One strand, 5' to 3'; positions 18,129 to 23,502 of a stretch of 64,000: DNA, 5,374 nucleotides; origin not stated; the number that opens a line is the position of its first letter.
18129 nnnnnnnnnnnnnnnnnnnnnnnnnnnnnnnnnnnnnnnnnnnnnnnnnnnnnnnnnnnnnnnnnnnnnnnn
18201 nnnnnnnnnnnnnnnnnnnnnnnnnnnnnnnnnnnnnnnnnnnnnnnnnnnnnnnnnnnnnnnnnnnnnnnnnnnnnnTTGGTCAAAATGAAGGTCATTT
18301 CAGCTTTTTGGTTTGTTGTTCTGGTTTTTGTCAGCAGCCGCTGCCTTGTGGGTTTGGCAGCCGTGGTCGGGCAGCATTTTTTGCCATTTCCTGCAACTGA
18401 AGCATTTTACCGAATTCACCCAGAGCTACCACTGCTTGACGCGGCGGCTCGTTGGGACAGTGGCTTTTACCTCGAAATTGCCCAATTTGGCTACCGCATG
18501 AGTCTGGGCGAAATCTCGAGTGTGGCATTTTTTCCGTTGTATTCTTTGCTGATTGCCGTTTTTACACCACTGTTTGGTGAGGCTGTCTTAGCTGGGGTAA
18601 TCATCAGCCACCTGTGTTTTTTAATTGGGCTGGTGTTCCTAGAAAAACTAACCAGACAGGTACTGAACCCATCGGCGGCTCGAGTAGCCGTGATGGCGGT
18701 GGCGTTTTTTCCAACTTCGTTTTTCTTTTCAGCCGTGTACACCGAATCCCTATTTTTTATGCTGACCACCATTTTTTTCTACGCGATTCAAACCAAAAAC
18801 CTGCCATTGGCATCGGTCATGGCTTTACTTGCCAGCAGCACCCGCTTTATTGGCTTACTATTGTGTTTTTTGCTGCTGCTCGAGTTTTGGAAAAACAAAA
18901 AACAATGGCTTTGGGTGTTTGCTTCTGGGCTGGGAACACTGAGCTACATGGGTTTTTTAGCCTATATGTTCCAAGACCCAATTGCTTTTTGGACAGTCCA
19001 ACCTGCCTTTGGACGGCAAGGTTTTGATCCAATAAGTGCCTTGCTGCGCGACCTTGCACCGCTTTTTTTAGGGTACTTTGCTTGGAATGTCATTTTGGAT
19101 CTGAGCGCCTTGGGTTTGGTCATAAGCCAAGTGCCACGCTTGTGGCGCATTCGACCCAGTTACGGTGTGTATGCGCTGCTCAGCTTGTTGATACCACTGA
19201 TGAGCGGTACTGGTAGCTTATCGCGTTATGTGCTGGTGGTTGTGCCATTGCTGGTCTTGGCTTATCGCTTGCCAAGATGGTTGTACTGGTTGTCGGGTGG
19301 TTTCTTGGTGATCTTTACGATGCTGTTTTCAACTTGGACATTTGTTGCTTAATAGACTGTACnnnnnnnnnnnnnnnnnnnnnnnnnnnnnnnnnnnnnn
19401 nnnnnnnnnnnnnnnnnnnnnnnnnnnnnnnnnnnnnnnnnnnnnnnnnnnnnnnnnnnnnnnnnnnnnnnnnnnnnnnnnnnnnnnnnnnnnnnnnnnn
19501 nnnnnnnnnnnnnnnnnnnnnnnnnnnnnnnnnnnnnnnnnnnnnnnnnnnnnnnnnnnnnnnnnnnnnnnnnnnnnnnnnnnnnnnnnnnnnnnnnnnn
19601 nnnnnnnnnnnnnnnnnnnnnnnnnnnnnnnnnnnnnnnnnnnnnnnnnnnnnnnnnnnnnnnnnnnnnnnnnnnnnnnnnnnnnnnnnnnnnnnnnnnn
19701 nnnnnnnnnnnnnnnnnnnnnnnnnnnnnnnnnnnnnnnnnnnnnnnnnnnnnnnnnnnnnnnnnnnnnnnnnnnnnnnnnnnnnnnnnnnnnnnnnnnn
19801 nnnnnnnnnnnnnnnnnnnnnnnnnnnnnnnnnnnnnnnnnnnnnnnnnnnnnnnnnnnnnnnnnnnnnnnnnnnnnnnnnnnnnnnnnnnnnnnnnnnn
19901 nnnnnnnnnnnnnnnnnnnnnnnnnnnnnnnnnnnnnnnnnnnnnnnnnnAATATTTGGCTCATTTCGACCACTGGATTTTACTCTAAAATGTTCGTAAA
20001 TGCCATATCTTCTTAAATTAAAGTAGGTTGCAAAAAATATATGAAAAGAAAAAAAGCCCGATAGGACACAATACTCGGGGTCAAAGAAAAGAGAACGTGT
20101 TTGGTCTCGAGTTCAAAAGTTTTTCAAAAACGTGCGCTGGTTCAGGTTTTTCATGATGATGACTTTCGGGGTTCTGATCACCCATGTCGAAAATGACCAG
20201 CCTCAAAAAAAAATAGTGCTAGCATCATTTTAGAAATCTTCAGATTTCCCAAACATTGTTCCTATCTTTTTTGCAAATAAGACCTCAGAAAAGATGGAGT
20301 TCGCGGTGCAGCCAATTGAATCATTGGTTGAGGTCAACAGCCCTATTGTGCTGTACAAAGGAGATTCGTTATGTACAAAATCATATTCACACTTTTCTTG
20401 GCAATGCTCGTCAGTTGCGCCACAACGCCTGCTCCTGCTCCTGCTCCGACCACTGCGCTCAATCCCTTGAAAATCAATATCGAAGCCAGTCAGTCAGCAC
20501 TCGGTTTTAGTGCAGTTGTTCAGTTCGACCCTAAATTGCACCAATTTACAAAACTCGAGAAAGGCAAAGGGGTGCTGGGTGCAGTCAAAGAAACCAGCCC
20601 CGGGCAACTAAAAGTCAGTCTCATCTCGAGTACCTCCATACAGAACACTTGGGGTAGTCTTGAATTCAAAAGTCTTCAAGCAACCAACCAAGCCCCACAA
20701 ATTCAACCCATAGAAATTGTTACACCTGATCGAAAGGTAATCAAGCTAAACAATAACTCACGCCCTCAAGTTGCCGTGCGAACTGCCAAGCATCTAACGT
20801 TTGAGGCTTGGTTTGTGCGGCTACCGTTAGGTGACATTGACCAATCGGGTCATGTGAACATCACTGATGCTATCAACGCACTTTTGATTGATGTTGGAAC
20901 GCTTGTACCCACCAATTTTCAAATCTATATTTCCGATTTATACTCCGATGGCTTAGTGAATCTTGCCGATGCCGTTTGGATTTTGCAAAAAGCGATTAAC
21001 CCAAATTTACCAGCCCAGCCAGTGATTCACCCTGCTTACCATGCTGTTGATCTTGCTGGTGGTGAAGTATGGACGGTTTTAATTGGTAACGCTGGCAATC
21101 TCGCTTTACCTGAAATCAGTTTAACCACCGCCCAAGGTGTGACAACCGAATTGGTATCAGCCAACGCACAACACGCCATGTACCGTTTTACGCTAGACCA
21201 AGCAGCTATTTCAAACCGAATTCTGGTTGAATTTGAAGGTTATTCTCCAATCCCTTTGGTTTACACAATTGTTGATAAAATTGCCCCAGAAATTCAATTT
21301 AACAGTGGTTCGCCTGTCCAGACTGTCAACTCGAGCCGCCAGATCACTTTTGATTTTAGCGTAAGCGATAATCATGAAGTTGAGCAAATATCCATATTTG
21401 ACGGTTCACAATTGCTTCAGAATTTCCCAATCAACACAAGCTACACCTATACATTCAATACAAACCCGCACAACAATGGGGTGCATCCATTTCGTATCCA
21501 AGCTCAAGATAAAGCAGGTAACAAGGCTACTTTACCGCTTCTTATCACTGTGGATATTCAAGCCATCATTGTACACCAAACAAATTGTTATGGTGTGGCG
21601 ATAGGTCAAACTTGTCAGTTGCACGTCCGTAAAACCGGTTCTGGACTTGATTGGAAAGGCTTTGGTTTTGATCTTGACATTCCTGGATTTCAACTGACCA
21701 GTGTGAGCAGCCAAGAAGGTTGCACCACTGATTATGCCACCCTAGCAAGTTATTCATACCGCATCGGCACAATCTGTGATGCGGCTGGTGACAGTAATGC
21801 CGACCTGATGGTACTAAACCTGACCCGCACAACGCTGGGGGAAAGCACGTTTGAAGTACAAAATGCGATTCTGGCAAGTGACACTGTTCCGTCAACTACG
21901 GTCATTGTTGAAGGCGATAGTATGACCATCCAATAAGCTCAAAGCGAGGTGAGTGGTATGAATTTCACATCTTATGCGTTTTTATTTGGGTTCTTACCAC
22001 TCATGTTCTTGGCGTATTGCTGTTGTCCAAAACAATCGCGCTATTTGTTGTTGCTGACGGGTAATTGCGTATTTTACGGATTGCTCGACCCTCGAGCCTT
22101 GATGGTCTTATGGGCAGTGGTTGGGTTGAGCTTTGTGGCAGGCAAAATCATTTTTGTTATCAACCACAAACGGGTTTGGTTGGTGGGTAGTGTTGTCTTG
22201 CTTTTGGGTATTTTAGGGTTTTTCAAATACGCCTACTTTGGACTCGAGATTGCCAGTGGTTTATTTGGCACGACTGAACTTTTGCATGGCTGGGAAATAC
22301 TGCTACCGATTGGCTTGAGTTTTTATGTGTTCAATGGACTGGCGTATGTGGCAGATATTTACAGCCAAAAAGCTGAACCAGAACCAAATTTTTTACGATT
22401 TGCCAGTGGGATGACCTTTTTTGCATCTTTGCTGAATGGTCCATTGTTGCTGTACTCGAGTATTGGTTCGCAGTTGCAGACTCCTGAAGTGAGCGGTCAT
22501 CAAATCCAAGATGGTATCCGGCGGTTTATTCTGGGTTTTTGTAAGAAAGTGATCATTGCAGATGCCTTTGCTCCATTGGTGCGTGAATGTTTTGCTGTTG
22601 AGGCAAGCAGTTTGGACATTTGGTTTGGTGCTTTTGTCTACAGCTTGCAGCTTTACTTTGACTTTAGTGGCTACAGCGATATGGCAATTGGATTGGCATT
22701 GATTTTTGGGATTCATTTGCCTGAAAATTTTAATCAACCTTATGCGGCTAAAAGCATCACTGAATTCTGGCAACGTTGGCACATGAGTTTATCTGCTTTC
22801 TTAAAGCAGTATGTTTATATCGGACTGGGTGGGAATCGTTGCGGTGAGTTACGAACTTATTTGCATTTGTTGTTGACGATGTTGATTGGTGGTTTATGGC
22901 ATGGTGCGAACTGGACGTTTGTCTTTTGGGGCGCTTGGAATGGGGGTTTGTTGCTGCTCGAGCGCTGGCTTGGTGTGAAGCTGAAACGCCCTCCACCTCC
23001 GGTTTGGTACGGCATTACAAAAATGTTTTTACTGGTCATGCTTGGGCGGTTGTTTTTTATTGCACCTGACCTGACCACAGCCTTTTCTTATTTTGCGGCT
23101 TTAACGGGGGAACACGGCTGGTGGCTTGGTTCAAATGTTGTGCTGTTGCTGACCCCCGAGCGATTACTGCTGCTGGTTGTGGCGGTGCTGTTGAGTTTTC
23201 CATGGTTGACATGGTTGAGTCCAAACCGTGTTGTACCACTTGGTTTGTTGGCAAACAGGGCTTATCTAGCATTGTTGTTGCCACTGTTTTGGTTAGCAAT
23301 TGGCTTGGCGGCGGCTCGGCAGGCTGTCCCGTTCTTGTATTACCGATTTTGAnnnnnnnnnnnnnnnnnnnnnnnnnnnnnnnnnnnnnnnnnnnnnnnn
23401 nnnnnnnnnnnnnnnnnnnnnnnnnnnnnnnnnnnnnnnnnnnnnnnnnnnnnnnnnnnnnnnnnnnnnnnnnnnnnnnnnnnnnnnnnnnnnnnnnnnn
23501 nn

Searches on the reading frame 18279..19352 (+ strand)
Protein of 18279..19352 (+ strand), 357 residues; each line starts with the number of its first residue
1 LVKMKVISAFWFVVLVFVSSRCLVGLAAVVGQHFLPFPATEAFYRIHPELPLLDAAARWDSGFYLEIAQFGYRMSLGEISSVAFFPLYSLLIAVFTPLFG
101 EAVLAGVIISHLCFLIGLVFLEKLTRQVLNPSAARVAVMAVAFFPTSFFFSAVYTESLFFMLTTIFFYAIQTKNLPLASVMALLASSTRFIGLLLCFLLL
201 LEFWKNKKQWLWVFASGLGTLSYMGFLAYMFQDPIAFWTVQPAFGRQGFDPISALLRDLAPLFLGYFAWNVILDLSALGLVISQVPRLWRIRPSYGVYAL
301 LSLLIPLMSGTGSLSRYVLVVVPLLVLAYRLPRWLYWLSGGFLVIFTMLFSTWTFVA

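Call 24: search_protein_families(library=pfam, proteins=[window:18279-19352:+], max_evalue=0.0001)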
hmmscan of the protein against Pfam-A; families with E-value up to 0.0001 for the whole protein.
window:18279-19352:+ (357 aa): 1 family
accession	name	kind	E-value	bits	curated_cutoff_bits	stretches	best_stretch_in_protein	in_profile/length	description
PF13231.12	PMT_2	-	1.9e-05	25.4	26.1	1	86-169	4-88/160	Dolichyl-phosphate-mannose-protein mannosyltransferase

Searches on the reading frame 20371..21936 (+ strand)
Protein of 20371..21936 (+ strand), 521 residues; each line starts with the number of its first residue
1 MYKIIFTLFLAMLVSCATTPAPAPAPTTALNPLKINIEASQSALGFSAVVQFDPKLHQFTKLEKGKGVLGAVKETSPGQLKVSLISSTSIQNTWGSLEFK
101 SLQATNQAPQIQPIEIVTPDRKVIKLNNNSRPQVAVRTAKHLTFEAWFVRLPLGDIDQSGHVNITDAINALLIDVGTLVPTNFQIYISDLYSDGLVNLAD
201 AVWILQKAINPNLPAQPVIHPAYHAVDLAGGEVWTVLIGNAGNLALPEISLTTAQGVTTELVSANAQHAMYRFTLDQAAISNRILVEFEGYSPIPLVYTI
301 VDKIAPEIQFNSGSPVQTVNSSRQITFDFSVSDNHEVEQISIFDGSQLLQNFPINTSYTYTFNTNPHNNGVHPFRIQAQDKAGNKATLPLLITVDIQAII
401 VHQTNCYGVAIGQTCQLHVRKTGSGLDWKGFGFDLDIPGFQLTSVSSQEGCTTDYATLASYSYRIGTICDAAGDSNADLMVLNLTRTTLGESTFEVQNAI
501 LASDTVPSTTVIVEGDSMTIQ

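Call 24: search_protein_families(library=pfam, proteins=[window:20371-21936:+], max_evalue=0.0001)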
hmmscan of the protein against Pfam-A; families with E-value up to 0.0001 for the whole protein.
window:20371-21936:+ (521 aa): 2 families
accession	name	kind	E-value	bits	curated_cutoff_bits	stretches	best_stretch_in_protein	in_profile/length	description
PF17957.7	Big_7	-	1.3e-05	26.2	24.1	1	306-372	1-66/70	Bacterial Ig domain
PF19077.6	Big_13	-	5.5e-05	24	27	0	322-395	26-101/102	Bacterial Ig-like domain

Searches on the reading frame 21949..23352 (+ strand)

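Call 24: search_protein_families(library=pfam, proteins=[window:21949-23352:+], max_evalue=0.0001)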
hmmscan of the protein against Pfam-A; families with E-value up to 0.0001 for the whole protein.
window:21949-23352:+ (467 aa): 2 families
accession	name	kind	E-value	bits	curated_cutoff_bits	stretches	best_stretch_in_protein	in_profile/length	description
PF03062.24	MBOAT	-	1.3e-28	100.8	27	1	145-349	78-305/337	MBOAT, membrane-bound O-acyltransferase family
PF13813.11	MBOAT_2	-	3.3e-05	24.5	25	1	258-320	2-66/85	Membrane bound O-acyl transferase family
